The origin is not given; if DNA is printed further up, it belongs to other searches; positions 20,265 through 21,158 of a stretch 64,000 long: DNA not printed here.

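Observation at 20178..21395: Minus-strand three-gene operon: BrnT-like toxin, RHH antitoxin fused to DUF2188, and a 77-aa protein, behind a palindromic operator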

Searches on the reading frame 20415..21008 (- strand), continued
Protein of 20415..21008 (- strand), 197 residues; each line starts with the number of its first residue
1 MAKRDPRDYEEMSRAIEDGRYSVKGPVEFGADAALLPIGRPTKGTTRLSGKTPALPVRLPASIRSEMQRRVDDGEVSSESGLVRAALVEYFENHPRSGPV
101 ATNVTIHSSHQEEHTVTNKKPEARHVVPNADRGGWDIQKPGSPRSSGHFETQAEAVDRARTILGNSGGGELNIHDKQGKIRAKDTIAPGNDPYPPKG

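Call 101: find_encoding_contigs(protein=P0026, flank=3000, max_places=2)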
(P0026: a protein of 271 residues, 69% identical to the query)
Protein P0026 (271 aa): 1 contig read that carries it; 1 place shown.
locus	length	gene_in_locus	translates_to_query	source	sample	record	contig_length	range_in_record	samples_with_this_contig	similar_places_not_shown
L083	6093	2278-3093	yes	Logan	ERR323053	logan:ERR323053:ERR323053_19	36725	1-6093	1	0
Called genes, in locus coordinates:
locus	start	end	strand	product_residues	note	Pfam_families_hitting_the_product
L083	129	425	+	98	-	-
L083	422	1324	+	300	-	PF00589:Phage_integrase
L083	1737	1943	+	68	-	PF05305:DUF732 (weak)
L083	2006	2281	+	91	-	-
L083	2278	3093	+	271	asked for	PF09954:DUF2188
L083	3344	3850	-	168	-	PF05119:Terminase_4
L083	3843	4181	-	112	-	-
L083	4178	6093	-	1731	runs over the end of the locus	PF10145:PhageMin_Tail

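Call 102: find_encoding_contigs(protein=P0027, flank=3000, max_places=2)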
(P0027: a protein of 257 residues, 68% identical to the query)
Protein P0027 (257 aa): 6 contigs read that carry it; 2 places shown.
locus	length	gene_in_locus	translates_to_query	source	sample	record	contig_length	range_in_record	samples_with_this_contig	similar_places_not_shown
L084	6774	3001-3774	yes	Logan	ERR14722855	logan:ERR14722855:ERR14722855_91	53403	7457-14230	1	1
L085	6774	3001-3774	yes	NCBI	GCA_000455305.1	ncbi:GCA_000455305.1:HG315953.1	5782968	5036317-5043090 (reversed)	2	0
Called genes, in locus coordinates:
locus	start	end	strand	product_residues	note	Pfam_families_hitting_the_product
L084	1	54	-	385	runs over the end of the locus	PF02481:DNA_processg_A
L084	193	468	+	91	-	-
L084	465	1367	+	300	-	PF00589:Phage_integrase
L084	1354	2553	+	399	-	PF13827:DUF4189 (weak)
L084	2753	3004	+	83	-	-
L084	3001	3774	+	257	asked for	PF09954:DUF2188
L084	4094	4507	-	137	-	-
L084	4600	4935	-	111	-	-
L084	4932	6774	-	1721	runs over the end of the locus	PF10145:PhageMin_Tail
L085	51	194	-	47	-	-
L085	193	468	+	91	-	-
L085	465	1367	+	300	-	PF00589:Phage_integrase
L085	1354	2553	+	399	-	PF13827:DUF4189 (weak)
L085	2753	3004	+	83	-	-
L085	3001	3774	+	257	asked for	PF09954:DUF2188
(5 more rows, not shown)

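Call 103: search_protein_families(library=pfam, proteins=[L083:2006-2281:+, L084:2753-3004:+, L082:2810-3001:+, L083:2278-3093:+], max_evalue=1)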
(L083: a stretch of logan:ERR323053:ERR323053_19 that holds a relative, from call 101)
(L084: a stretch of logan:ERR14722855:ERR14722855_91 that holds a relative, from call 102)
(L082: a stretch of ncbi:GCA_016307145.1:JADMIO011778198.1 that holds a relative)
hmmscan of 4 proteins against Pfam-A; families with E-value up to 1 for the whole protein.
L083:2006-2281:+ (91 aa): 2 families
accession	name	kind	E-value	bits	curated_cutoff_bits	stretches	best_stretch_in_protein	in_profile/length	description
PF04365.19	BrnT_toxin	-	3.5e-05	24.4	34.5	1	6-67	4-63/77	Ribonuclease toxin, BrnT, of type II toxin-antitoxin system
PF18810.6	PBECR2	-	0.024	15.3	27.1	1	23-86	51-110/120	phage-Barnase-EndoU-ColicinE5/D-RelE like nuclease2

L084:2753-3004:+ (83 aa): 1 family
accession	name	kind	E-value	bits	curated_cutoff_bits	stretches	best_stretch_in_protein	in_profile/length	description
PF15372.11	DUF4600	-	0.27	12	27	1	8-41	69-102/128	Domain of unknown function (DUF4600)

L082:2810-3001:+ (63 aa): 1 family
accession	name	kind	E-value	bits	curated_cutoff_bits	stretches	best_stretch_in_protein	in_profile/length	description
PF07927.17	HicA_toxin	-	7.1e-06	26.5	27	1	21-60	13-56/58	HicA toxin of bacterial toxin-antitoxin,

L083:2278-3093:+ (271 aa): 4 families
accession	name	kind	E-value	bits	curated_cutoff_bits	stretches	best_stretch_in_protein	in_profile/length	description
PF09954.14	DUF2188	-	3.5e-23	81.9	22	1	200-259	2-61/62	Uncharacterized protein conserved in bacteria (DUF2188)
PF18834.6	LPD22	-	0.001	19.7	28.6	1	47-110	7-63/97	Large polyvalent protein associated domain 22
PF21983.2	NikA-like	-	0.0031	18.1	27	1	42-77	1-36/72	Mobilization protein NikA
PF19807.5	DUF6290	-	0.011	16.4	27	1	48-86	4-42/72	Family of unknown function (DUF6290)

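Call 112: search_solved_structures(query=L083:2006-2281:+, max_evalue=10, show_alignments=3)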
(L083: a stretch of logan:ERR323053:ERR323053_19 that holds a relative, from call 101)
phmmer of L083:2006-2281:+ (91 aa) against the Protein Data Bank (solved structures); distinct sequences matched with E-value up to 10: 7.
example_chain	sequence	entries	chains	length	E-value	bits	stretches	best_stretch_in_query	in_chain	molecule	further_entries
6cdi_m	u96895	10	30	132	0.46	13.9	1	30-78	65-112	PGT122 Heavy Chain | PGT122 Fab Heavy Chain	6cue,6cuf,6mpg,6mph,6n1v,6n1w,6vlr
7wac_A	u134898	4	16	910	0.82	13.2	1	4-69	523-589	Cyanophycin synthase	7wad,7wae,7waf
6cde_M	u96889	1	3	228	1.2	12.6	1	30-78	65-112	PGT122 Heavy chain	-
3jcb_C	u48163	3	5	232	1.3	12.6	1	31-78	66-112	Antibody 36D5 heavy chain | bnAb PGT122 Fab heavy chain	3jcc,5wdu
5d9q_H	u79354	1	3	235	1.3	12.5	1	31-78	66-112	PGT122 heavy chain,IgG H chain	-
4jy5_H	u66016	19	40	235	1.3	12.5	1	31-78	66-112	PGT122 heavy chain | PGT122 Fab heavy chain | PGT122 Heavy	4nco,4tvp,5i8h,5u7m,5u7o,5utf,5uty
5fyj_H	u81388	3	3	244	1.3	12.5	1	31-78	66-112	PGT122 | PGT122 ANTIBODY FAB HEAVY CHAIN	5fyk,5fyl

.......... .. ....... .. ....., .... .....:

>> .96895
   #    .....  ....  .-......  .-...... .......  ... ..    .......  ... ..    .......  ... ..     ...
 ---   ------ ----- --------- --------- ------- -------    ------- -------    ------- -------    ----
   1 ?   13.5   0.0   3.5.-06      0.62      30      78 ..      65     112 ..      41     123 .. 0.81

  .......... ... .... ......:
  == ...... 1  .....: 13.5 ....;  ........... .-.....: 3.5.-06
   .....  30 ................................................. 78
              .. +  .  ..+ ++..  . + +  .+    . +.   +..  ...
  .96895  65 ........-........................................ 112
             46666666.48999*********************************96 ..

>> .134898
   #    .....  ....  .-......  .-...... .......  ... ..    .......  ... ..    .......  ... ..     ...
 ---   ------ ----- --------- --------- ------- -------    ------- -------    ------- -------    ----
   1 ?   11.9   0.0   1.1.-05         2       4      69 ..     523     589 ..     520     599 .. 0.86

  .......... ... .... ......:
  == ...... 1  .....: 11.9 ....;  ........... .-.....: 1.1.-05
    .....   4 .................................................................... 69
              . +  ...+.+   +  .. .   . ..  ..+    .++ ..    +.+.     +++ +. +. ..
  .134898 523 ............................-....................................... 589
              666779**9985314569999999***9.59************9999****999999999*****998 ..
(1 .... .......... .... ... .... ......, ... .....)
